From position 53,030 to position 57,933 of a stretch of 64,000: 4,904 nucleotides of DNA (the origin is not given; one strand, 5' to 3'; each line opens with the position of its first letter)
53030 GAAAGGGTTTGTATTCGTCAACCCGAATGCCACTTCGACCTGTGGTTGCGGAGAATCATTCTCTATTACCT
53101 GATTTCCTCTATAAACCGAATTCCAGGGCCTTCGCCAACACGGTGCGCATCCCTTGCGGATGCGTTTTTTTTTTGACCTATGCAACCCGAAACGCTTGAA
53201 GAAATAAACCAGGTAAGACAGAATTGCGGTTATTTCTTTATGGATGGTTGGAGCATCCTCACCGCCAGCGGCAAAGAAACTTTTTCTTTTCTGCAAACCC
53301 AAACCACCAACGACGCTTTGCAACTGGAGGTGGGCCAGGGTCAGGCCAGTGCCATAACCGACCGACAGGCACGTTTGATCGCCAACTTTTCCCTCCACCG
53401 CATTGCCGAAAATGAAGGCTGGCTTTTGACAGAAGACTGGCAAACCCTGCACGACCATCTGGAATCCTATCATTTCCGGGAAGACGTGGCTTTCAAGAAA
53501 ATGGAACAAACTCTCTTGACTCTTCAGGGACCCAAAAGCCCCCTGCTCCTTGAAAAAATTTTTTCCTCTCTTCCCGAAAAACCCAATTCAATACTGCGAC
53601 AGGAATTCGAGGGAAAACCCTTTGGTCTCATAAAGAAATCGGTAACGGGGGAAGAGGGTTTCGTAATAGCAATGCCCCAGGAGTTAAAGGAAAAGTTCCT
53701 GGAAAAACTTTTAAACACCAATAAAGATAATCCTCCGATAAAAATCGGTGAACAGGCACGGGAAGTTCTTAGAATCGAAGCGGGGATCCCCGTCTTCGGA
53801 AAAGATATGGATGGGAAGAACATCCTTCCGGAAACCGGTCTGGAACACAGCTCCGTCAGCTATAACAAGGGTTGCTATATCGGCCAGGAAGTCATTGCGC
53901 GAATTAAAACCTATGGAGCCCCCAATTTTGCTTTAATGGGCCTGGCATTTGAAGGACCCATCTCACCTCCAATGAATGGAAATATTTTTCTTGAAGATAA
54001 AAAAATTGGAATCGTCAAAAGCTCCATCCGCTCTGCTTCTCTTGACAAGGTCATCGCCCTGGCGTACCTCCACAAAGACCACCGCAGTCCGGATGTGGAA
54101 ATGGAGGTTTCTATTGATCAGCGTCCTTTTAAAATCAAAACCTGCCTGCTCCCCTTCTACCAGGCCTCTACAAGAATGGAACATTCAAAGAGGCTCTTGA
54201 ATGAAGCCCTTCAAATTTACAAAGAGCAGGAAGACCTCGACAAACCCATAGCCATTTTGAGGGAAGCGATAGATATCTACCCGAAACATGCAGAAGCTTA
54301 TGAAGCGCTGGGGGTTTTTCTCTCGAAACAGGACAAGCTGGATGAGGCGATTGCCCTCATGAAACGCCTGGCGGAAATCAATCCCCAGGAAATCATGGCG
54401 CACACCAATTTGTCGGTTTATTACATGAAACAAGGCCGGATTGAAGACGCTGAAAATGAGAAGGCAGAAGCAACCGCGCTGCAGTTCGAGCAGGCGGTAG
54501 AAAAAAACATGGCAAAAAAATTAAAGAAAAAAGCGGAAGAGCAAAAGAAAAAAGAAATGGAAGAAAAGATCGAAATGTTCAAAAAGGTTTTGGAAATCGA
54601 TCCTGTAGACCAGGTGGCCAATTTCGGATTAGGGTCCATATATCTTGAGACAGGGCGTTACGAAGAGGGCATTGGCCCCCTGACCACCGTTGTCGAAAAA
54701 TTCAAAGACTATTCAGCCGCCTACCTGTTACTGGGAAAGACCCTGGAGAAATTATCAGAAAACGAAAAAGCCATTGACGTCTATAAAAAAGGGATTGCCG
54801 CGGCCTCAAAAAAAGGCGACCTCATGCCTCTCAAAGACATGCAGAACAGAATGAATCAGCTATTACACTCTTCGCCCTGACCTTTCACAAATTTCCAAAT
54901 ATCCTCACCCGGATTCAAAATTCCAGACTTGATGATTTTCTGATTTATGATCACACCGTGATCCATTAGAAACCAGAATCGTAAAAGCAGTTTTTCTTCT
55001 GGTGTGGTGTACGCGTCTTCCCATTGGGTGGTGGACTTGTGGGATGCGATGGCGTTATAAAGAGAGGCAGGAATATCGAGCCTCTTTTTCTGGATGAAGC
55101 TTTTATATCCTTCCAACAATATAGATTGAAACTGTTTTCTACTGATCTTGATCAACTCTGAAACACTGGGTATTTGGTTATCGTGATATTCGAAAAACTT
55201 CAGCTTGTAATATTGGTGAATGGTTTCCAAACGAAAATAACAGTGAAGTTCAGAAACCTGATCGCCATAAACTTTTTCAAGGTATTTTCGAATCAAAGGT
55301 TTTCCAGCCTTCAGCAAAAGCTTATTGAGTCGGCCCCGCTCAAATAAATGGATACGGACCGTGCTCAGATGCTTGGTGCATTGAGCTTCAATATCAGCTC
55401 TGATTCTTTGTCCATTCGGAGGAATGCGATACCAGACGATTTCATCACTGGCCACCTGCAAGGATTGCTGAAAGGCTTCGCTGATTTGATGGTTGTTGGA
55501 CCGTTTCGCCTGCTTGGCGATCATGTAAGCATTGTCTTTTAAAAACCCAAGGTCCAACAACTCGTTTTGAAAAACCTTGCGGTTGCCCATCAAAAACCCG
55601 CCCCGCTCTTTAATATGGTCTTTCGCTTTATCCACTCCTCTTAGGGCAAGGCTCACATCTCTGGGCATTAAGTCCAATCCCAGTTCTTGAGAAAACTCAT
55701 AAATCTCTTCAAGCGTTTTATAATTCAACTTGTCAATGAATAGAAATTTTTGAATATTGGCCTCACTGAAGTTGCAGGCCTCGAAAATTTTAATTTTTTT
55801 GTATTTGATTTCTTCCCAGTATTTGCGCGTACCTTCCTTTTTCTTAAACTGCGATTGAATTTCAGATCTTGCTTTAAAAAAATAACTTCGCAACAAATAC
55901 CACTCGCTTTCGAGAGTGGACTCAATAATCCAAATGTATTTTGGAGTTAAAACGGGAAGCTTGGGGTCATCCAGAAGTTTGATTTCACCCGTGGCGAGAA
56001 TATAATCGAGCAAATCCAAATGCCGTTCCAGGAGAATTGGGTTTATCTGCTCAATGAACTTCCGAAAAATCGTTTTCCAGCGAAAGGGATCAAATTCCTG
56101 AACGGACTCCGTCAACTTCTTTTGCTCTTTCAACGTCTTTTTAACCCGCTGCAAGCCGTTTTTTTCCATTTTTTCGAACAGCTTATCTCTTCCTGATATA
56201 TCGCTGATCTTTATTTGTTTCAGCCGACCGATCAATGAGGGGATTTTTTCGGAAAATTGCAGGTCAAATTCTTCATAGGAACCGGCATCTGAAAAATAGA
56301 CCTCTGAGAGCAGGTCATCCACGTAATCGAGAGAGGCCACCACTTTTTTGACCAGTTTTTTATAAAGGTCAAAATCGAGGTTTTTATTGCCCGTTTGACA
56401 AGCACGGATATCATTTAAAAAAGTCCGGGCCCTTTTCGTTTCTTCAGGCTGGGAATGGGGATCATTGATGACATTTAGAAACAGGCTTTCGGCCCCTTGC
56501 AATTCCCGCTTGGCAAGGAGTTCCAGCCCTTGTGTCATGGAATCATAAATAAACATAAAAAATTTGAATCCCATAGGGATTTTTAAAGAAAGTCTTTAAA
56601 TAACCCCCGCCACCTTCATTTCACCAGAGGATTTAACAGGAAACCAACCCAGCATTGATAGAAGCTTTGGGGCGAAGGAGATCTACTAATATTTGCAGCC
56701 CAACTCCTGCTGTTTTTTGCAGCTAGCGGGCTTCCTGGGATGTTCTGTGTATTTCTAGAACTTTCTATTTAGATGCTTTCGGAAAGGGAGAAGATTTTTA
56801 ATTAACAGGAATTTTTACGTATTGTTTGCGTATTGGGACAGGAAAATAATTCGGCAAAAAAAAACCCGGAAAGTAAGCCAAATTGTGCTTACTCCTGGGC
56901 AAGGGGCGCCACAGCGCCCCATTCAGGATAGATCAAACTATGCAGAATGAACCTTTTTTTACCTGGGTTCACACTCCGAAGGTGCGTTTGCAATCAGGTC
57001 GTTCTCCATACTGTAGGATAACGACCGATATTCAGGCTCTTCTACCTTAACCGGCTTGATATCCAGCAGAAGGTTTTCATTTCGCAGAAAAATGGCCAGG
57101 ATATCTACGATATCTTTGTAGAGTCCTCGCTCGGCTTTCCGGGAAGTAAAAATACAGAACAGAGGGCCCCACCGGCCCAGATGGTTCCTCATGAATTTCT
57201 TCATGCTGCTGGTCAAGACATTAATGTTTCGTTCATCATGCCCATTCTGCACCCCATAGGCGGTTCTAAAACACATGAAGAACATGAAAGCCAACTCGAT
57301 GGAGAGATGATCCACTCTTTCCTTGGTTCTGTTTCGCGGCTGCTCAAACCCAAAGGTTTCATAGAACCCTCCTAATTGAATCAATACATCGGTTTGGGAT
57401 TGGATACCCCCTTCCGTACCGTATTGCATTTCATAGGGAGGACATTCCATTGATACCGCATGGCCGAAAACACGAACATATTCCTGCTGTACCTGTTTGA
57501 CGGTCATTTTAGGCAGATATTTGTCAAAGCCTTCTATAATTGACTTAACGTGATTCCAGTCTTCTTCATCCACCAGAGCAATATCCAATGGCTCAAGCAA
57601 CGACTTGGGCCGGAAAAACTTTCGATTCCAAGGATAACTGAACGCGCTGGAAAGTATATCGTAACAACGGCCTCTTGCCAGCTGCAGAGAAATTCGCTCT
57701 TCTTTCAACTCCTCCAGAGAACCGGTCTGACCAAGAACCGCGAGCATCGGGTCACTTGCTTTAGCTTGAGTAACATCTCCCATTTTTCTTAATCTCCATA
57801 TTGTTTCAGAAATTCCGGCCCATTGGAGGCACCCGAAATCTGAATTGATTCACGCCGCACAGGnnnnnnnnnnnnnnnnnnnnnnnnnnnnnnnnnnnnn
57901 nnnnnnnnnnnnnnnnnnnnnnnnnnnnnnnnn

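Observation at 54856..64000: Candidate uncharacterised multi-gene neighbourhood around the orphan redox-enzyme chaperone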

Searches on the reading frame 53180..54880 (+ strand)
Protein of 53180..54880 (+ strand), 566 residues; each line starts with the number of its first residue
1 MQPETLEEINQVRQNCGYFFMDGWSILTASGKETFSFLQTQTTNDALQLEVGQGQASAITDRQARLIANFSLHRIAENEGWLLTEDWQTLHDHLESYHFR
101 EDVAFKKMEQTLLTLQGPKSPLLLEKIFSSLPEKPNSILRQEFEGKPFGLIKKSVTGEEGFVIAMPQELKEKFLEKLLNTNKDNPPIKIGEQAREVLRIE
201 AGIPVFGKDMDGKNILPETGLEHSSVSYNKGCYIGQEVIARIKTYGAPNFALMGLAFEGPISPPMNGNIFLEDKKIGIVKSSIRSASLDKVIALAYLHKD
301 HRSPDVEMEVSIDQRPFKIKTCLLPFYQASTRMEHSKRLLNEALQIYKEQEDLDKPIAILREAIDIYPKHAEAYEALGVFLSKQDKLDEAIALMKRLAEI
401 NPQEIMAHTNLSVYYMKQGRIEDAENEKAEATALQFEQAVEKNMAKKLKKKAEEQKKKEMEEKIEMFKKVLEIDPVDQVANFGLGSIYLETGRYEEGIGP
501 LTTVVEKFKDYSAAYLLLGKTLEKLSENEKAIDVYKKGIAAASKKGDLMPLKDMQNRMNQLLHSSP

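Call 5: search_protein_families(library=pfam, proteins=[window:53180-54880:+], max_evalue=0.1)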
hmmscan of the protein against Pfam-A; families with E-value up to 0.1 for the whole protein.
window:53180-54880:+ (566 aa): 23 families
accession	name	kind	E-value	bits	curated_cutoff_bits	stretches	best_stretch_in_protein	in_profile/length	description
PF01571.26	GCV_T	-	1.6e-28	100.1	25.6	1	4-222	28-253/255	Aminomethyltransferase folate-binding domain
PF13431.12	TPR_17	-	3.6e-20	70.9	24.4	2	361-392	3-34/34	Tetratricopeptide repeat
PF14559.12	TPR_19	-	6.3e-18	65.3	25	2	349-406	3-60/68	Tetratricopeptide repeat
PF13181.12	TPR_8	-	1.1e-15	56.9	25.7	2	371-403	1-33/34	Tetratricopeptide repeat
PF13432.12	TPR_16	-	9.9e-14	51.9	32.7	2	483-543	2-62/65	Tetratricopeptide repeat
PF07719.23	TPR_2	-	3.4e-12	45.9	27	1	371-403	1-33/34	Tetratricopeptide repeat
PF13414.12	TPR_11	-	1.1e-11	44.6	26.8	1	346-384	3-41/42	TPR repeat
PF08669.17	GCV_T_C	-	1.8e-11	44.2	25.9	1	252-327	3-79/80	Glycine cleavage T-protein C-terminal barrel domain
PF13428.12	TPR_14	-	7.7e-10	38.9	23.5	0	372-411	2-41/44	Tetratricopeptide repeat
PF13424.12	TPR_12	-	5.6e-09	36.5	30.1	2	371-433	3-73/77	Tetratricopeptide repeat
PF00515.34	TPR_1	-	1.3e-08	34.7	27.8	1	513-539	2-28/34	Tetratricopeptide repeat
PF12895.13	ANAPC3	-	8.3e-08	32.8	27.2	1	459-537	4-81/82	Anaphase-promoting complex, cyclosome, subunit 3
PF13176.12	TPR_7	-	1.1e-07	31.9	27.9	0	514-546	1-33/36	Tetratricopeptide repeat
PF13174.12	TPR_6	-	9.1e-06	26.4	26.3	0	514-537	2-25/33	Tetratricopeptide repeat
PF14561.12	TPR_20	-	5.5e-05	23.8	25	0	460-511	4-55/90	Tetratricopeptide repeat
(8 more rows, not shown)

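Call 6: search_protein_families(library=ncbifam, proteins=[window:53180-54880:+], max_evalue=0.1)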
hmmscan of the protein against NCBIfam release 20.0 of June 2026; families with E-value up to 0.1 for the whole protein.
window:53180-54880:+ (566 aa): 26 families (the best 25 are shown)
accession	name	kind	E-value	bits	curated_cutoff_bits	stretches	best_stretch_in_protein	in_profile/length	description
NF001567.0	PRK00389.1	subfamily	3.1e-36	125.1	300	1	6-331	35-357/359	glycine cleavage system aminomethyltransferase GcvT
TIGR00528.1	gcvT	equivalog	2.4e-31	109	235.85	1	7-328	34-361/362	glycine cleavage system aminomethyltransferase GcvT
NF010093.0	PRK13579.1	equivalog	4.3e-28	98.2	459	1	6-329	42-366/371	glycine cleavage system aminomethyltransferase GcvT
NF053776.1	TmaoDeMthMsil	equivalog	1.1e-23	83.7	1100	1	31-311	444-735/763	trimethylamine N-oxide demethylase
NF007110.0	PRK09559.1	equivalog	3.6e-21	75.5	219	1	20-264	23-260/327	tRNA-modifying protein YgfZ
NF040959.1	MamA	equivalog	1.8e-19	70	200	2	456-540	83-167/204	magnetosome protein MamA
TIGR03317.2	CAF17_like_YgfZ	equivalog_domain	3.1e-19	69.4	49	1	195-299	2-111/113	CAF17-like 4Fe-4S cluster assembly/insertion protein YgfZ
TIGR01372.1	soxA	subfamily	1.6e-18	65.9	1164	1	7-329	648-989/996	sarcosine oxidase subunit alpha family protein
NF009133.0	PRK12486.1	equivalog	9.8e-17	60.9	410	1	30-315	69-357/369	dimethylsulfoniopropionate demethylase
TIGR02917.1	PEP_TPR_lipo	equivalog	1.5e-15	56.2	312.2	1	350-555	444-645/899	XrtA/PEP-CTERM system TPR-repeat protein PrsT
TIGR02521.1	type_IV_pilW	equivalog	3.2e-13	49.8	154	2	343-496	38-187/234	type IV pilus biogenesis/stability protein PilW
NF033762.1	social_mot_Tgl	equivalog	3.1e-11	43.1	225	1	349-554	43-244/252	social motility TPR repeat lipoprotein Tgl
NF033920.0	C39_PA2778_fam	equivalog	3.3e-10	39.8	150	2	338-434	157-253/255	PA2778 family cysteine peptidase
NF052415.1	T3SS_chap_SctY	equivalog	1.6e-09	38.2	70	2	369-438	4-73/106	type III secretion apparatus assembly chaperone SctY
NF008756.0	PRK11788.1-4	equivalog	1.7e-07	30.7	474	1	443-537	178-274/389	lipopolysaccharide assembly protein LapB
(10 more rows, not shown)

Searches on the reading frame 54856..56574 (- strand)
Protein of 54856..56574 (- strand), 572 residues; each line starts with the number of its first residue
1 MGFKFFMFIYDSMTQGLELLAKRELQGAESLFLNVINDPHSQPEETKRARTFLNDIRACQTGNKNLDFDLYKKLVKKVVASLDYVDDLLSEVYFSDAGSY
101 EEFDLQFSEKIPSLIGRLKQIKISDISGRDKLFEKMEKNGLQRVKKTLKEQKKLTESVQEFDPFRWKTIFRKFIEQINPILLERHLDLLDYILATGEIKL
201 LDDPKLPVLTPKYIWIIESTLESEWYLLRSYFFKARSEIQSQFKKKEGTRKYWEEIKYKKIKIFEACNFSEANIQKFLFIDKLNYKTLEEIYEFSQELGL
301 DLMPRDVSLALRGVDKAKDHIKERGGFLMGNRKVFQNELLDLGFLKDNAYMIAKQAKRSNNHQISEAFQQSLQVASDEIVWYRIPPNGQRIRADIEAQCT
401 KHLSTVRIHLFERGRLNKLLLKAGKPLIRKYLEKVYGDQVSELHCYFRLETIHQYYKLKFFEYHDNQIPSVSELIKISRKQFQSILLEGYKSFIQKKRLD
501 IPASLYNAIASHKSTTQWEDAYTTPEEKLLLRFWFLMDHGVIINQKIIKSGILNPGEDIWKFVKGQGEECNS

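Call 5: search_protein_families(library=pfam, proteins=[window:54856-56574:-], max_evalue=0.1)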
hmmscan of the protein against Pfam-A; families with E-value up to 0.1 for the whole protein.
window:54856-56574:- (572 aa): 1 family
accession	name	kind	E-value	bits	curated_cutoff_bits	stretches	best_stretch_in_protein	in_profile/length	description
PF08719.17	NADAR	-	0.0014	19.4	35.1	1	132-202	51-121/163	NADAR domain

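Call 6: search_protein_families(library=ncbifam, proteins=[window:54856-56574:-], max_evalue=0.1)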
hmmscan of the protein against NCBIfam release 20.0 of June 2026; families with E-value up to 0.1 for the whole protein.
window:54856-56574:- (572 aa): 2 families
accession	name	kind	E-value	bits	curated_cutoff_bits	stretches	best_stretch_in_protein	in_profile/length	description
TIGR00977.1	citramal_synth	equivalog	0.059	11.7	450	1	112-160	317-364/526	citramalate synthase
NF004285.1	PRK05696.1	equivalog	0.069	12.9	179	0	349-439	38-125/171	flagellar basal body-associated protein FliL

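Call 15: search_solved_structures(query=window:54856-56574:-, max_evalue=1)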
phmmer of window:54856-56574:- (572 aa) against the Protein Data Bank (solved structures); distinct sequences matched with E-value up to 1: 0.

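Call 60: search_solved_structures(query=A5, max_evalue=10)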
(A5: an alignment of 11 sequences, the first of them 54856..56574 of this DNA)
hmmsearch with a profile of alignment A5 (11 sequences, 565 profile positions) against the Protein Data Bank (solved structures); distinct sequences matched with E-value up to 10: 2.
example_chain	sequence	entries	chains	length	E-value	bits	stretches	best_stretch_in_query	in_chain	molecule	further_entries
4oun_A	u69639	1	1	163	0.0082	18.2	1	55-168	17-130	Mini-ribonuclease 3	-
3mgl_A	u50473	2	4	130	0.9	11.4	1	85-139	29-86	Sulfate permease family protein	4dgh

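Call 66: find_homologous_proteins(query=window:54856-56556:-, max_evalue=0.001)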
Query window:54856-56556:- (566 aa): 411 proteins with E <= 0.001 among 8000 candidates; the best 120 are listed.
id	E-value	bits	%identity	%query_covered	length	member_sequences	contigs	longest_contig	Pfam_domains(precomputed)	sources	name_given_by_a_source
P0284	0.0e+0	1262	99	100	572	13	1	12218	-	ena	-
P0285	0.0e+0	1143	89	100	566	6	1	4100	-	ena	-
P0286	0.0e+0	1131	88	100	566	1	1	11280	-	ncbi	-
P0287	0.0e+0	1101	86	100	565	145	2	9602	-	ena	-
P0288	0.0e+0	1098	86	100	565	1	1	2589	-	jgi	-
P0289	0.0e+0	1098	86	100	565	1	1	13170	-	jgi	-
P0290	0.0e+0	1097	85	100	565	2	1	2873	-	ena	-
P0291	0.0e+0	1097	85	100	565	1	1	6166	-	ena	-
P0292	0.0e+0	1097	85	100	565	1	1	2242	-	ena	-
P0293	0.0e+0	1091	85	100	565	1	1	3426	-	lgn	-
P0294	0.0e+0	1091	86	100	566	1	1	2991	-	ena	-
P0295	0.0e+0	1090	85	100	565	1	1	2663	-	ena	-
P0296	0.0e+0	1088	85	100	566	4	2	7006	-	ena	-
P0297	0.0e+0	1087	85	100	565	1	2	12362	-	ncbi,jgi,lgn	ncbi:MAG: hypothetical protein ACI8PD_001868 [Nitrospinales bacterium]|jgi:hypothetical protein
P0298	0.0e+0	1086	84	100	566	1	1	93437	-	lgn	-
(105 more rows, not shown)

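Call 79: predict_structure(alignment_id=A7)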
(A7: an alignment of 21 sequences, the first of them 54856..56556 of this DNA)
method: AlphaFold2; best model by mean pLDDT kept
length: 566 residues; sequences in the alignment: 21
mean_pLDDT: 61.2   pTM: 0.34
mean pLDDT of the five models: 61.2, 61.1, 59.2, 58.7, 58.1
residues with pLDDT >= 90: 12; 70-90: 193; 50-70: 179; < 50: 182
segments of 3 or more residues with pLDDT < 50: 1-11, 67-74, 177-244, 322-324, 354-414, 437-445, 509-513, 560-566
pLDDT, mean of each block of 10 residues (from residue 1): 37 55 62 59 70 66 54 61 86 79 70 56 73 87 72 77 82 53 36 40 39 34 28 30 56 83 78 70 87 82 76 71 56 60 60 48 44 38 41 35 36 51 51 48 50 68 59 74 88 91 71 63 80 81 82 61 30
secondary structure, 60 per line:
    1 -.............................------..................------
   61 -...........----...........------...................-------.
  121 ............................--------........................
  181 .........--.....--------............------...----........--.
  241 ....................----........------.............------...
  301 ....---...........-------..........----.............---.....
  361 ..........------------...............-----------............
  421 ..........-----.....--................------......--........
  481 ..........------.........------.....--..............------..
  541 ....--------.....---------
elements in order: H2-30 H37-54 H62-72 H77-87 H94-112 H120-148 H157-189 H192-196 H205-216 H230-237 H240-260 H265-272 H279-291 H298-304 H308-318 H326-335 H340-352 H356-370 H383-397 H409-430 H436-440 H443-458 H465-470 H473-490 H497-505 H512-516 H519-532 H539-544 H553-557

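Call 82: search_protein_families(library=pfam, alignment_id=A5, max_evalue=0.1)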
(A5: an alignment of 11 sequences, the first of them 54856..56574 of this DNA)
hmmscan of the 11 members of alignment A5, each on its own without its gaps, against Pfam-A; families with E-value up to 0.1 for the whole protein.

A. member 1, window:54856-56574:- (572 aa): 1 family
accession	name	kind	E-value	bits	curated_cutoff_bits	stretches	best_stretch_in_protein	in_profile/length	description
PF08719.17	NADAR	-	0.0014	19.4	35.1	1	132-202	51-121/163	NADAR domain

B. families by the number of members that match (of 11 scanned): 5 families
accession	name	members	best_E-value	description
PF11372.14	DUF3173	4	0.00036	Domain of unknown function (DUF3173)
PF08719.17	NADAR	1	0.0014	NADAR domain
PF14939.11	DCAF15_WD40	1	0.036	DDB1-and CUL4-substrate receptor 15, WD repeat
PF14112.11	DUF4284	1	0.043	Immunity protein 22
PF02991.22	ATG8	1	0.085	Autophagy protein Atg8 ubiquitin like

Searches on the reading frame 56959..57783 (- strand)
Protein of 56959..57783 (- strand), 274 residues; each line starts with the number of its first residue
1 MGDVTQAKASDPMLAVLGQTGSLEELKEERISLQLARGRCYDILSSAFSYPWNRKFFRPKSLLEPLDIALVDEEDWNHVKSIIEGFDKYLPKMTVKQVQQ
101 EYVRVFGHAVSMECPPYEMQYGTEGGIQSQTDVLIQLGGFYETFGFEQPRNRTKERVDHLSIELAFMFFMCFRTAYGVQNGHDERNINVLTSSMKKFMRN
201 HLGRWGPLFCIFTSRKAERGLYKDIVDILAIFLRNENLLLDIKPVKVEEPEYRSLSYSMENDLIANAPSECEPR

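Call 5: search_protein_families(library=pfam, proteins=[window:56959-57783:-], max_evalue=0.1)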
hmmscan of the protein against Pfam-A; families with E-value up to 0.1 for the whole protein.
window:56959-57783:- (274 aa): 1 family
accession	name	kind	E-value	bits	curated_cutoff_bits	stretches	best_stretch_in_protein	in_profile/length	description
PF02613.20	Nitrate_red_del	-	5.1e-19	69.1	22.2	1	78-210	7-135/136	Nitrate reductase delta subunit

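Call 6: search_protein_families(library=ncbifam, proteins=[window:56959-57783:-], max_evalue=0.1)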
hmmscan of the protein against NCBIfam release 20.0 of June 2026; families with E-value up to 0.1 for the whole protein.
window:56959-57783:- (274 aa): 3 families
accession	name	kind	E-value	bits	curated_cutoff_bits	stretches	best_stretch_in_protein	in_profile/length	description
TIGR03482.1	DMSO_red_II_cha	subfamily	4.8e-18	65.9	152.3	1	36-235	1-187/197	DMSO reductase family type II enzyme chaperone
NF042981.1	EthbenzDh_ebdD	equivalog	5.2e-13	49.2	360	1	28-236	12-211/222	ethylbenzene dehydrogenase subunit delta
NF003442.0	PRK04976.1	equivalog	6.7e-06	26.2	132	1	116-237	95-205/211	molecular chaperone TorD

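Call 106: search_solved_structures(query=window:56959-57783:-, max_evalue=0.01)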
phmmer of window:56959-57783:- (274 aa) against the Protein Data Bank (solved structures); distinct sequences matched with E-value up to 0.01: 0.
